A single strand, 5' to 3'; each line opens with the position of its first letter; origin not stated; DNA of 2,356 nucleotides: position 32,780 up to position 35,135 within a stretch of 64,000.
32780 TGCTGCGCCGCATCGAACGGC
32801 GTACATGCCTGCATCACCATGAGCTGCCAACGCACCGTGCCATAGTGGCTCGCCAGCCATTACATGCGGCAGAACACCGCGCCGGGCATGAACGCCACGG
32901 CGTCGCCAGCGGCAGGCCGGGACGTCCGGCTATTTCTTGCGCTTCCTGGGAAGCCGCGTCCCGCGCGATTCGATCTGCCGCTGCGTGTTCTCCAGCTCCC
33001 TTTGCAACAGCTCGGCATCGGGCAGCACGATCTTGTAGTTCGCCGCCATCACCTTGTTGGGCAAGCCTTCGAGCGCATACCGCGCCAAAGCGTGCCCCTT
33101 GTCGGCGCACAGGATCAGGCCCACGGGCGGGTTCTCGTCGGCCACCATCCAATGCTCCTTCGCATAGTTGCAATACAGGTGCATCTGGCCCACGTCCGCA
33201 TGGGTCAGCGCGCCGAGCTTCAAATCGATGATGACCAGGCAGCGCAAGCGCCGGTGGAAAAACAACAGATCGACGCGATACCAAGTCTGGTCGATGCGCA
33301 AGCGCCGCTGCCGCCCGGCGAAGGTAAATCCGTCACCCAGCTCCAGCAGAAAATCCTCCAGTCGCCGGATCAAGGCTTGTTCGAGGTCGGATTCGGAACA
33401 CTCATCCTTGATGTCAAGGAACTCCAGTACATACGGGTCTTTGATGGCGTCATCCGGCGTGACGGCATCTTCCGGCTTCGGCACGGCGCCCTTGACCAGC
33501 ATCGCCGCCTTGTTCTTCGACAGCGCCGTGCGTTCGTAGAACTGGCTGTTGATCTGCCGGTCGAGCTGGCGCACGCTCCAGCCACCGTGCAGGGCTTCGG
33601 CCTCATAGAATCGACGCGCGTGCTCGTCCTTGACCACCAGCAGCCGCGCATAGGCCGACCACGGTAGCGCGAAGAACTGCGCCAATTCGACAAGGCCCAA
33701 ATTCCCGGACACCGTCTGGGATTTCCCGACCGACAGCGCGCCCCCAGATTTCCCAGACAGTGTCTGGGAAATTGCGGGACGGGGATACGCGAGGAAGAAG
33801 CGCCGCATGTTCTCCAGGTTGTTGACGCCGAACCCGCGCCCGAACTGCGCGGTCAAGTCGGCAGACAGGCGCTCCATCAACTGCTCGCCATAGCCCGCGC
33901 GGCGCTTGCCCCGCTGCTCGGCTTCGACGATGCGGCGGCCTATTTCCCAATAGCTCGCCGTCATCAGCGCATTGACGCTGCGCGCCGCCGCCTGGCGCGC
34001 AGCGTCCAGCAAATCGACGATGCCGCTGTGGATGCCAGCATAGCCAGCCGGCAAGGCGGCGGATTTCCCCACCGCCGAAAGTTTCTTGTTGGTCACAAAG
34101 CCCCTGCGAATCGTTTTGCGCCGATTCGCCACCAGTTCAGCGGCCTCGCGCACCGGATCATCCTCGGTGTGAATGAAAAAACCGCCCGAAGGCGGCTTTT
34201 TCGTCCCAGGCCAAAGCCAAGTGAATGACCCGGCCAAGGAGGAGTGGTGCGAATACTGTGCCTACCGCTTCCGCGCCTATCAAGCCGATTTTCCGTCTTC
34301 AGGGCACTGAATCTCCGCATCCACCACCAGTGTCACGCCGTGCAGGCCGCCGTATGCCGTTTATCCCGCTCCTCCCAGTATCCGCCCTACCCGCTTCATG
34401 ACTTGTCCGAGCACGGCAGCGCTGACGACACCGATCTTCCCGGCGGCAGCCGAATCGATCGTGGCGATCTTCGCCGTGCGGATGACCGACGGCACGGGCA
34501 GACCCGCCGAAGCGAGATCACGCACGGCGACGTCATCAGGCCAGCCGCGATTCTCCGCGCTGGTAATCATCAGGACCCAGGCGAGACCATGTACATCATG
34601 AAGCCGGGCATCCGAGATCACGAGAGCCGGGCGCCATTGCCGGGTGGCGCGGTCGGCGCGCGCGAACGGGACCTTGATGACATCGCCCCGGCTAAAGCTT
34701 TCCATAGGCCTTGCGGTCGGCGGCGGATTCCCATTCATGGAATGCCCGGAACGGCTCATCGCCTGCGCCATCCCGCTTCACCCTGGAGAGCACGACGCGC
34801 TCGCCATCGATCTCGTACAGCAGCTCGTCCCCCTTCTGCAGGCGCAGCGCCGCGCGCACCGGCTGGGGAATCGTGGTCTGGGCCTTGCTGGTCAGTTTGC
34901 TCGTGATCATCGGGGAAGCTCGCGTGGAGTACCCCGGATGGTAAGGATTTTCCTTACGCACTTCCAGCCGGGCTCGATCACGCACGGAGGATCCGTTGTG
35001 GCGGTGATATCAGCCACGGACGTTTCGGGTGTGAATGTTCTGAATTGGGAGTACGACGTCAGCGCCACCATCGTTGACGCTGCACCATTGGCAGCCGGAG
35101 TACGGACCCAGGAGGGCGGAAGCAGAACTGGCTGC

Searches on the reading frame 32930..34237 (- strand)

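Call 71: search_protein_families(library=pfam, proteins=[window:32930-34237:-], max_evalue=0.001)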
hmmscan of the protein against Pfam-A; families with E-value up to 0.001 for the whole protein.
window:32930-34237:- (435 aa): 2 families
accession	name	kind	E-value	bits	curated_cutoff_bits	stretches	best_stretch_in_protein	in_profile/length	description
PF06250.17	YhcG_C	-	2.7e-55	186.9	32.5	1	263-415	2-156/157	YhcG PDDEXK nuclease domain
PF17761.7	DUF1016_N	-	5.6e-42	143.5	32.8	1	73-236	2-137/137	DUF1016 N-terminal domain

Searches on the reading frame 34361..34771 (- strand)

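Call 71: search_protein_families(library=pfam, proteins=[window:34361-34771:-], max_evalue=0.001)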
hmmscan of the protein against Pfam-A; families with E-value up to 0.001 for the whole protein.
window:34361-34771:- (136 aa): 1 family
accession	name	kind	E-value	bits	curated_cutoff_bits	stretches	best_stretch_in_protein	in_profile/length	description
PF02452.23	PemK_toxin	-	2.6e-14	53.8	23.1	1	28-131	2-108/109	PemK-like, MazF-like toxin of type II toxin-antitoxin system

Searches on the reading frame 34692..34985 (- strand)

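Call 71: search_protein_families(library=pfam, proteins=[window:34692-34985:-], max_evalue=0.001)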
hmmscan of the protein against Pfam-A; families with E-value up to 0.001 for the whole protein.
window:34692-34985:- (97 aa): 2 families
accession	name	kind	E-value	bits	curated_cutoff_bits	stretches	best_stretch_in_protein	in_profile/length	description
PF15937.10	PrlF_antitoxin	-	1.4e-09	38.5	32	1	29-82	2-55/99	prlF antitoxin for toxin YhaV_toxin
PF04014.23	MazE_antitoxin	-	9.8e-07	29.1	24.7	1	29-71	2-45/48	Antidote-toxin recognition MazE, bacterial antitoxin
